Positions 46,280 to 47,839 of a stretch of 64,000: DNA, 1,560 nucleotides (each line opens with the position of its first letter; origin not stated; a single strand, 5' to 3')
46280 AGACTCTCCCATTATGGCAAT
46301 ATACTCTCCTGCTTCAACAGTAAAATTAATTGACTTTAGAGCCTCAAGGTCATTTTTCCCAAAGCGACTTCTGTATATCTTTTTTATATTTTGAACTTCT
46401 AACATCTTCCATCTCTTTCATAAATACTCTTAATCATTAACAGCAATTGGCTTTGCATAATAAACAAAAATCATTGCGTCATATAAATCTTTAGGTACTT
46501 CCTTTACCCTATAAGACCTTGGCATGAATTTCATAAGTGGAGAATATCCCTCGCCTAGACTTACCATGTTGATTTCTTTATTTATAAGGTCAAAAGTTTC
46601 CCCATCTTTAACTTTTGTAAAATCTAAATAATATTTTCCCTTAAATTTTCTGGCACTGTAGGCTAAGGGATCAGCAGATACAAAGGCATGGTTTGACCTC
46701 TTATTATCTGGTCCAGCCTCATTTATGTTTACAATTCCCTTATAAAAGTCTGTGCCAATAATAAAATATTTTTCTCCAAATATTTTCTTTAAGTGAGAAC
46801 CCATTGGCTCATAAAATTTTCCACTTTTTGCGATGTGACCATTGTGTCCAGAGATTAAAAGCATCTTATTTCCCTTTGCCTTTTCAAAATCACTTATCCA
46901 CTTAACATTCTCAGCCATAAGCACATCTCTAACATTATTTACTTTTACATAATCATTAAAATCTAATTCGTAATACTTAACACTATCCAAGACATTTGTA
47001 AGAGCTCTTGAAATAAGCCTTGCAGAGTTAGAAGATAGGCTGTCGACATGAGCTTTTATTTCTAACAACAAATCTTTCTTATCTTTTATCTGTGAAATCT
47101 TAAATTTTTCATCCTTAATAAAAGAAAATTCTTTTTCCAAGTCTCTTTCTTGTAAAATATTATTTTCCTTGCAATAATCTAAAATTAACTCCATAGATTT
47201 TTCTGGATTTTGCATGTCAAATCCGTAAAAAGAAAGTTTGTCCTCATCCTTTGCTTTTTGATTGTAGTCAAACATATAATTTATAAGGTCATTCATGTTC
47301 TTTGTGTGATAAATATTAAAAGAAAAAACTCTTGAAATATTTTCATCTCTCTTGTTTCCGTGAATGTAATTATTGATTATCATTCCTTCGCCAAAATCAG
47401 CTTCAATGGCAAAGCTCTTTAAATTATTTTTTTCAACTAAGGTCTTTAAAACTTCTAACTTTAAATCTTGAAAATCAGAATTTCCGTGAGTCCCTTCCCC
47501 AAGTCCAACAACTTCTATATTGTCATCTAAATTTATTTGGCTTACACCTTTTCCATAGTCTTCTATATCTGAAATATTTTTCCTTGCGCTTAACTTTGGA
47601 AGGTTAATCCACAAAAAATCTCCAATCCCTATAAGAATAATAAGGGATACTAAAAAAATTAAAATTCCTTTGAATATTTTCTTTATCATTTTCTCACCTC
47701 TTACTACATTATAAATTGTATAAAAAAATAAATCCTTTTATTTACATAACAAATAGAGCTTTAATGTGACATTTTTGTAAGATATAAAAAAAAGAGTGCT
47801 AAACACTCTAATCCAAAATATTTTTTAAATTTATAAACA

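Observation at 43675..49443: BceRS/BceAB-type peptide-antibiotic module with an embedded exported Ere-family hydrolase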

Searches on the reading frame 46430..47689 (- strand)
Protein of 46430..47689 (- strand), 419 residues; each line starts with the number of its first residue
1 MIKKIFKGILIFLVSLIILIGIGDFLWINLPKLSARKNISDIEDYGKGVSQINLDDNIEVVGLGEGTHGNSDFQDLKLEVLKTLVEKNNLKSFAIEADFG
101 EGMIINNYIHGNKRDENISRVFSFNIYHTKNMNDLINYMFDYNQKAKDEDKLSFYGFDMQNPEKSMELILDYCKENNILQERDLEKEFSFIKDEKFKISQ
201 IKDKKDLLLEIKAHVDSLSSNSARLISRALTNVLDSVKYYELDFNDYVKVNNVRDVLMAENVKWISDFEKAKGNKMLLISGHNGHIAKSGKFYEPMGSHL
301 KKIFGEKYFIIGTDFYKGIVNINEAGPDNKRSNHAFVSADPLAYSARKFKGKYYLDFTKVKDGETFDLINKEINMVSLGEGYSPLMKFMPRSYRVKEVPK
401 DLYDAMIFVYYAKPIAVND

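Call 3: search_protein_families(library=pfam, proteins=[window:46430-47689:-], max_evalue=0.01)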
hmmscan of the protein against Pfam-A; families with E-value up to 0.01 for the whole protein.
window:46430-47689:- (419 aa): 1 family
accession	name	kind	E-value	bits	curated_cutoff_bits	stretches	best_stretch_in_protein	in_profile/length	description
PF05139.19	Erythro_esteras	-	2.7e-42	146.2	26.4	1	85-409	1-355/358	Erythromycin esterase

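Call 4: search_protein_families(library=ncbifam, proteins=[window:46430-47689:-], max_evalue=0.01)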
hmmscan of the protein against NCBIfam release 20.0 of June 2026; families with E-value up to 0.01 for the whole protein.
window:46430-47689:- (419 aa): 2 families
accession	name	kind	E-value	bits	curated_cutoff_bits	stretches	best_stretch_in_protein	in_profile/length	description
NF000209.1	EreB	exception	6.2e-19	68.1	750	1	57-201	35-172/419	EreB family erythromycin esterase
NF000516.1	EreD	equivalog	1.6e-10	40.4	800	1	56-189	31-165/408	EreD family erythromycin esterase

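Call 10: find_homologous_proteins(query=window:46430-47689:-, max_evalue=0.00001)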
Query window:46430-47689:- (419 aa): 1796 proteins with E <= 0.00001 among 5878 candidates; the best 120 are listed.
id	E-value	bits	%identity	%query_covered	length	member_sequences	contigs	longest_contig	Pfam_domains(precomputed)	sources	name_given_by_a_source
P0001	6.8e-259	877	95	100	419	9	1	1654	PF05139.20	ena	-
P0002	2.0e-258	875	94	100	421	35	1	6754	PF05139.20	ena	-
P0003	1.4e-257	872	95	100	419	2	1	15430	PF05139.20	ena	-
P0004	4.9e-256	867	94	100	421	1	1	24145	PF05139.20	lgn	-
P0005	6.5e-256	867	93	100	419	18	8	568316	PF05139.20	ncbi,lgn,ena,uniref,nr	ncbi:MAG: erythromycin esterase family protein [Peptoniphilus harei]|uniref:erythromycin esterase fa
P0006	1.1e-255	866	93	100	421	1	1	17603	PF05139.20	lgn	-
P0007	2.7e-254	861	92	100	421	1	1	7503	PF05139.20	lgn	-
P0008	3.3e-254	861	93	100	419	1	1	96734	PF05139.20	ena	-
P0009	1.5e-253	859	93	100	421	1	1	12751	PF05139.20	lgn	-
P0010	2.1e-253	859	93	100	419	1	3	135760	PF05139.20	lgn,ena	-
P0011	3.2e-253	858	92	100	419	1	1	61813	PF05139.20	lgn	-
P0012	7.8e-253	857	92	100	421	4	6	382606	PF05139.20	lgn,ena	-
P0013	1.1e-252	856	92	100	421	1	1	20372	PF05139.20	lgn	-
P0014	2.4e-252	855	92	100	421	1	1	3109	PF05139.20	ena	-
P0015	2.4e-252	855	92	100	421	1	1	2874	PF05139.20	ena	-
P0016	3.4e-252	855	90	100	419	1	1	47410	PF05139.20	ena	-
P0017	3.6e-252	854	92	100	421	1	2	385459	PF05139.20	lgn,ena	-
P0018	7.4e-252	853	91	100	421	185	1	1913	PF05139.20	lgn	-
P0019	1.2e-251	853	92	100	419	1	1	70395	PF05139.20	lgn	-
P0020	1.5e-251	852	92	100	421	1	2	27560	PF05139.20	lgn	-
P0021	1.5e-251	852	91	100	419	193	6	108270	PF05139.20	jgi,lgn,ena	-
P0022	1.6e-251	852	92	100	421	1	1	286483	PF05139.20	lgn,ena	-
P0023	3.7e-251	851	90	100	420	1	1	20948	PF05139.20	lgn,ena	-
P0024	5.2e-251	851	91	100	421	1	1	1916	PF05139.20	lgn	-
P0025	5.3e-251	851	91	100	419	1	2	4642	PF05139.20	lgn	-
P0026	6.4e-251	850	90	100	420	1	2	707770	PF05139.20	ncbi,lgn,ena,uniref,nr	ncbi:erythromycin esterase family protein [Peptoniphilus vaginalis]|uniref:erythromycin esterase fam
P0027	6.6e-251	850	92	100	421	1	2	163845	PF05139.20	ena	-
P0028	7.9e-251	850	90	100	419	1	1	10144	PF05139.20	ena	-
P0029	1.3e-250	849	91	100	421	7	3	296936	PF05139.20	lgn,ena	-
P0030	1.6e-250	849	92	100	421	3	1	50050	PF05139.20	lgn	-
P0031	3.2e-250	848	91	100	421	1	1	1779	PF05139.20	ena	-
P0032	3.3e-250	848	90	100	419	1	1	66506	PF05139.20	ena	-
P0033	3.3e-250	848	90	100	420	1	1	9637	PF05139.20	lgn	-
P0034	3.8e-250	848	91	100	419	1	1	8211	PF05139.20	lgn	-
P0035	5.2e-250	847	91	100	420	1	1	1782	PF05139.20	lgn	-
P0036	5.7e-250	847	90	100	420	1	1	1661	PF05139.20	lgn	-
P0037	8.4e-250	847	90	100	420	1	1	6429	PF05139.20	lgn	-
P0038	9.8e-250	846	90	100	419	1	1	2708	PF05139.20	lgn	-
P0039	3.5e-249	845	89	100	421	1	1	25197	PF05139.20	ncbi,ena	ncbi:MAG: erythromycin esterase family protein [Peptoniphilus grossensis]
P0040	4.4e-249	844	90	100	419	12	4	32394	PF05139.20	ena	-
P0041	7.4e-249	844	89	100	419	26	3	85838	PF05139.20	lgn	-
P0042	1.4e-248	843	90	100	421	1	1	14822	PF05139.20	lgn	-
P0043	1.5e-248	843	90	100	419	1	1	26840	PF05139.20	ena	-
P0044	2.0e-248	842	89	100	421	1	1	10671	PF05139.20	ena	-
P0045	2.4e-248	842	90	100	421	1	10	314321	PF05139.20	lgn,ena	-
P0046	2.6e-247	838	89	100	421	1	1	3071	PF05139.20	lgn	-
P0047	1.0e-246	836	89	100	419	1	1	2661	PF05139.20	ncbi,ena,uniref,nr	ncbi:erythromycin esterase family protein [uncultured Peptoniphilus sp.]|uniref:erythromycin esteras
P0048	1.2e-246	836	88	100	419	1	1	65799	PF05139.20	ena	-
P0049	1.3e-246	836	89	100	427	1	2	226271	PF05139.20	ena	-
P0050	1.9e-246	836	89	100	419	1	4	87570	PF05139.20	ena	-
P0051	1.9e-246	836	89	100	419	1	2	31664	PF05139.20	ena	-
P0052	2.1e-246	835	89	100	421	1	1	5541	PF05139.20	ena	-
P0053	2.8e-246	835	88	100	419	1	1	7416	PF05139.20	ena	-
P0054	4.0e-246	835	88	100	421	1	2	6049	PF05139.20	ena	-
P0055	4.1e-246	835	89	100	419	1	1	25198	PF05139.20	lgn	-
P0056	1.1e-245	833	89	100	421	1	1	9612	PF05139.20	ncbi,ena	-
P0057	2.1e-245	832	89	100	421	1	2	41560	PF05139.20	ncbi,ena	-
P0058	3.1e-245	832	89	100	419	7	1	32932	PF05139.20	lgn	-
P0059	1.1e-244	830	88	100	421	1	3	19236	PF05139.20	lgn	-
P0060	7.8e-244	827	87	100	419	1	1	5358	PF05139.20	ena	-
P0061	1.3e-243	826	88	100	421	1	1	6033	PF05139.20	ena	-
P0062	1.4e-243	826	88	100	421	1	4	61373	PF05139.20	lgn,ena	-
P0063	1.6e-243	826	88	100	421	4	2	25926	PF05139.20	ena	-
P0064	1.8e-243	826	87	100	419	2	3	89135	PF05139.20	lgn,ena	-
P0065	6.6e-243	824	88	100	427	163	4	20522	PF05139.20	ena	-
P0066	1.0e-242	823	88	100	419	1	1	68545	PF05139.20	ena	-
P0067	1.1e-242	823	88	100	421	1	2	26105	PF05139.20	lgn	-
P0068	2.2e-242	822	87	100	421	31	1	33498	PF05139.20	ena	-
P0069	2.2e-242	822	87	100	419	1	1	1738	PF05139.20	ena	-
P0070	2.3e-242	822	87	100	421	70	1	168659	PF05139.20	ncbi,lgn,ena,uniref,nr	ncbi:erythromycin esterase family protein [Peptoniphilus sp. HMSC062D09]|uniref:erythromycin esteras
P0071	2.7e-242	822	88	100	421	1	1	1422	PF05139.20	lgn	-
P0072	2.9e-242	822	87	100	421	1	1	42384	PF05139.20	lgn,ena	-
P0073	4.1e-242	821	87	100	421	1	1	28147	PF05139.20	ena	-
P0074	7.4e-242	820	88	100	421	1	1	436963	PF05139.20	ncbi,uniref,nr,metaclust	ncbi:erythromycin esterase family protein [Peptoniphilus phoceensis]|uniref:erythromycin esterase fa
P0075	9.6e-242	820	87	100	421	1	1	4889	PF05139.20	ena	-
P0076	1.0e-241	820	87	100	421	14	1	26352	PF05139.20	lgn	-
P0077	1.1e-241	820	86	100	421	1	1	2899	PF05139.20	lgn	-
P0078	1.6e-241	819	88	100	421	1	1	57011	PF05139.20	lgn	-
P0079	2.9e-241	819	87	100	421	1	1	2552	PF05139.20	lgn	-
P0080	3.6e-241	818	87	100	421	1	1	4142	PF05139.20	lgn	-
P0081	4.1e-241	818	88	100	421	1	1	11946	PF05139.20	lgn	-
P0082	7.2e-241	817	86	100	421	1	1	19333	PF05139.20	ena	-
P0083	9.4e-241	817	87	100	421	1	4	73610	PF05139.20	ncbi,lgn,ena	-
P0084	1.7e-240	816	88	100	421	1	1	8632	PF05139.20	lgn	-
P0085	2.1e-240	816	87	100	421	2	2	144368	PF05139.20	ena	-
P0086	1.2e-239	813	87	100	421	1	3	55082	PF05139.20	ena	-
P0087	2.0e-239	812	86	100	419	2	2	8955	PF05139.20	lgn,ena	-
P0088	4.6e-239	811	86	100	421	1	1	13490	PF05139.20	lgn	-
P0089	5.5e-239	811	85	100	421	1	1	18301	PF05139.20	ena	-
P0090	5.8e-239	811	85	100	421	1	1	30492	PF05139.20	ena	-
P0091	2.5e-238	809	85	100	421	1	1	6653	PF05139.20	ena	-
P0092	3.8e-238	808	87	100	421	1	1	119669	PF05139.20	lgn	-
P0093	6.7e-238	807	86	100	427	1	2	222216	PF05139.20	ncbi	-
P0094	2.1e-237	806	87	98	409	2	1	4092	PF05139.20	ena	-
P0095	6.4e-237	804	85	100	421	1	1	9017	PF05139.20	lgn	-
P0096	1.1e-232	790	88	100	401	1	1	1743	PF05139.20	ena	-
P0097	3.7e-217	739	77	100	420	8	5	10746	PF05139.20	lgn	-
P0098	2.3e-212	723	75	100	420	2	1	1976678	PF05139.20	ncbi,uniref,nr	ncbi:erythromycin esterase family protein [Peptoniphilus porci]|uniref:Erythromycin esterase n=1 Tax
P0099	2.4e-212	723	75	100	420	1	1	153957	PF05139.20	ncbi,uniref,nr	ncbi:erythromycin esterase family protein [Peptoniphilus sp. AGMB00490]|uniref:Erythromycin esterase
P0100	1.1e-195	668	88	81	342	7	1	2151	PF05139.20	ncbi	ncbi:MAG: erythromycin esterase family protein, partial [Peptoniphilus senegalensis]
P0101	5.7e-194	663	70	99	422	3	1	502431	PF05139.20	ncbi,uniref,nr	ncbi:erythromycin esterase family protein [Peptoniphilus ovalis]|uniref:erythromycin esterase family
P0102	1.5e-191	655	69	99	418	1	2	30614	PF05139.20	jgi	-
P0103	1.6e-191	655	69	99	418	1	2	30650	PF05139.20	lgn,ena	-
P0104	1.4e-188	645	68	99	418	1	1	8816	PF05139.20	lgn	-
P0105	4.8e-170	584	86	73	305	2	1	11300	PF05139.20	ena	-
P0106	2.4e-162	559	60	99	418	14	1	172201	PF05139.20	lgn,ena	-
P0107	7.2e-154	531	84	68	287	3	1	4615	PF05139.20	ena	-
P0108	2.6e-151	522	56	97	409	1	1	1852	PF05139.20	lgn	-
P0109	6.4e-134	465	90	56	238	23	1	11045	PF05139.20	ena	-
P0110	5.2e-127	442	49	99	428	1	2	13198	PF05139.20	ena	-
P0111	1.9e-123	431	50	99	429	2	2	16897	PF05139.20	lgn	-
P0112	1.9e-123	431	49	99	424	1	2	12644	PF05139.20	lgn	-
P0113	3.2e-121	423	47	99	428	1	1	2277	PF05139.20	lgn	-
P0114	9.8e-119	415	43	99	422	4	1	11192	PF04187.19,PF05139.20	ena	-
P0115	3.4e-115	403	46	100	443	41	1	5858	PF05139.20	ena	-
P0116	3.5e-114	400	43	99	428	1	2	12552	PF05139.20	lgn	-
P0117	7.7e-113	396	45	99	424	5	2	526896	PF05139.20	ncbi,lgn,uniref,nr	ncbi:Erythromycin esterase [Streptococcus varani]|uniref:Erythromycin esterase n=1 Tax=Streptococcus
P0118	3.8e-112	393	47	99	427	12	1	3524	PF05139.20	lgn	-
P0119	4.3e-112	393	45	99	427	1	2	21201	PF05139.20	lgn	-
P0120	1.3e-109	385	45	93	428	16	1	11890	PF05139.20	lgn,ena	-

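Call 12: find_encoding_contigs(protein=P0117, flank=7000, max_places=2)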
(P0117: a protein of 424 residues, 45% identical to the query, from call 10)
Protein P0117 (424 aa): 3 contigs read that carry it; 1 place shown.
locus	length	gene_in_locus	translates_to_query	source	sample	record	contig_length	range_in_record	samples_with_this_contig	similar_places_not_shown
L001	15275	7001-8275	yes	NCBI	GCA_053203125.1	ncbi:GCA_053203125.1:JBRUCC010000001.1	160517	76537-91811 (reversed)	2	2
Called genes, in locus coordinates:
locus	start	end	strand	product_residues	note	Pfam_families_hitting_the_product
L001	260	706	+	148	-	PF00583:Acetyltransf_1, PF13527:Acetyltransf_9 (weak), PF13673:Acetyltransf_10, PF13508:Acetyltransf_7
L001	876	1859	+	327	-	PF00356:LacI, PF00532:Peripla_BP_1, PF13407:Peripla_BP_4, PF13377:Peripla_BP_3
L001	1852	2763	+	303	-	PF00294:PfkB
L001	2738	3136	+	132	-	PF05025:RbsD_FucU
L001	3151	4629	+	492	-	PF02463:SMC_N (faint), PF03193:RsgA_GTPase (faint), PF00005:ABC_tran, PF09818:ABC_ATPase (faint), PF13304:AAA_21 (faint), PF00005:ABC_tran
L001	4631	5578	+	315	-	PF02653:BPD_transp_2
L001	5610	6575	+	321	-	PF00532:Peripla_BP_1, PF13407:Peripla_BP_4, PF13377:Peripla_BP_3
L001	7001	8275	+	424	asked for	PF05139:Erythro_esteras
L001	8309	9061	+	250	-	PF00005:ABC_tran, PF02463:SMC_N (faint), PF13304:AAA_21 (faint)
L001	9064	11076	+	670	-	PF02687:FtsX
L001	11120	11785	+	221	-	PF00072:Response_reg, PF00486:Trans_reg_C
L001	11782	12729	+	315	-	PF02518:HATPase_c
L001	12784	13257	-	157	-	PF01316:Arg_repressor, PF02863:Arg_repressor_C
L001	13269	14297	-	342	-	PF02547:Queuosine_synth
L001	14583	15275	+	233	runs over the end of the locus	PF01182:Glucosamine_iso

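Call 13: find_encoding_contigs(protein=P0110, flank=7000, max_places=2)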
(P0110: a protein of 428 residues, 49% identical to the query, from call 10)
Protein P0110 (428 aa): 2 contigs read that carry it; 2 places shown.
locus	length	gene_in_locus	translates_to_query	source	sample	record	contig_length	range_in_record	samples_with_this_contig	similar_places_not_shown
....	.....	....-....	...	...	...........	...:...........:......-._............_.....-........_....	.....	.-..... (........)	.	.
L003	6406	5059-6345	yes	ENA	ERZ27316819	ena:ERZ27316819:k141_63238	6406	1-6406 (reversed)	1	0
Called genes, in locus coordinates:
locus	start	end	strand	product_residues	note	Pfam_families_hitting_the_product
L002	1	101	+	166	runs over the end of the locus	-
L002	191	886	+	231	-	PF00072:Response_reg, PF00486:Trans_reg_C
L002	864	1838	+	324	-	PF02518:HATPase_c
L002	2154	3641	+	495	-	PF00817:IMS, PF11799:IMS_C (weak)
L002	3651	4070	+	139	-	-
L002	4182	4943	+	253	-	PF00005:ABC_tran, PF13304:AAA_21 (faint)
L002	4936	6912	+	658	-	PF02687:FtsX (weak)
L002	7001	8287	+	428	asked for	PF05139:Erythro_esteras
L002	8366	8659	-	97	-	PF05816:TelA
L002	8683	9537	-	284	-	-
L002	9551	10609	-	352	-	-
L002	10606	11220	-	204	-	PF10112:Halogen_Hydrol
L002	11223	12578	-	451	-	?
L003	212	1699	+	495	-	PF00817:IMS, PF11799:IMS_C (weak)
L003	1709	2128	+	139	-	-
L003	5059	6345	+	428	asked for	PF05139:Erythro_esteras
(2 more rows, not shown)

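Call 14: find_encoding_contigs(protein=P0114, flank=7000, max_places=2)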
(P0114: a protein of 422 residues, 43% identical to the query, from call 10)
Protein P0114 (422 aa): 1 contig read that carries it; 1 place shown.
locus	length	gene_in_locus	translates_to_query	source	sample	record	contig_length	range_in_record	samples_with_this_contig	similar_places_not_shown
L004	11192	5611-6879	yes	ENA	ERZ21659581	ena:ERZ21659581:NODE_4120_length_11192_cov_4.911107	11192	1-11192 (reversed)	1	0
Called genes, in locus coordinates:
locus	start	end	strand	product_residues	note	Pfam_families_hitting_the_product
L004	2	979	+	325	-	?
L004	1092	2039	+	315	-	PF00696:AA_kinase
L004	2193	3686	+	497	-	PF03606:DcuC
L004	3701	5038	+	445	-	PF01546:Peptidase_M20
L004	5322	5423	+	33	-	-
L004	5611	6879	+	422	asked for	PF04187:Cofac_haem_bdg (faint), PF05139:Erythro_esteras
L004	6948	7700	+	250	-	PF00005:ABC_tran, PF02463:SMC_N (weak), PF13304:AAA_21 (faint)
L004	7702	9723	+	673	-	PF02687:FtsX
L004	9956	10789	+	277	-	PF19952:DUF6414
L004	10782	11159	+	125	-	-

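Call 15: find_encoding_contigs(protein=P0106, flank=7000, max_places=2)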
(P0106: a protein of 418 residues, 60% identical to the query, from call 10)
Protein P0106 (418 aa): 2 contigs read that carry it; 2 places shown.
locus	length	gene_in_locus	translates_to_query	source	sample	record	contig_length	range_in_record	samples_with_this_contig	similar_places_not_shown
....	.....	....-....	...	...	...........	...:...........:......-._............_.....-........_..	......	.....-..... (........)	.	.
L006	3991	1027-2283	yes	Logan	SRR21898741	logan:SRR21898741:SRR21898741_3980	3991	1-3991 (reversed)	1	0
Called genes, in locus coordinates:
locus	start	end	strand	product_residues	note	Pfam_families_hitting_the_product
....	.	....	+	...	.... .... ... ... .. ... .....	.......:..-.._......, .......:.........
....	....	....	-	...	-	-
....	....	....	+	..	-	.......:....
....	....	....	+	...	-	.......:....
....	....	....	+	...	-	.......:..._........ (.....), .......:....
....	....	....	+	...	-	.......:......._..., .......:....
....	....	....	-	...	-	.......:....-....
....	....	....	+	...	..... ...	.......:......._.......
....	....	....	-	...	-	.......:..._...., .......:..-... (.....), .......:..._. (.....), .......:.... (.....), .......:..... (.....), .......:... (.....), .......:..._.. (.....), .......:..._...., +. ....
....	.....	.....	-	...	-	-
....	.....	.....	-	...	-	-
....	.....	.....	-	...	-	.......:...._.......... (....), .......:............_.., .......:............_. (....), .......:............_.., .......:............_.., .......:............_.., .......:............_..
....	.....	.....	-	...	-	-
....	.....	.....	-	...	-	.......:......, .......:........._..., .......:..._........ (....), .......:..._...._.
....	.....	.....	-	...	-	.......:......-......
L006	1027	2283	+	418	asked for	PF05139:Erythro_esteras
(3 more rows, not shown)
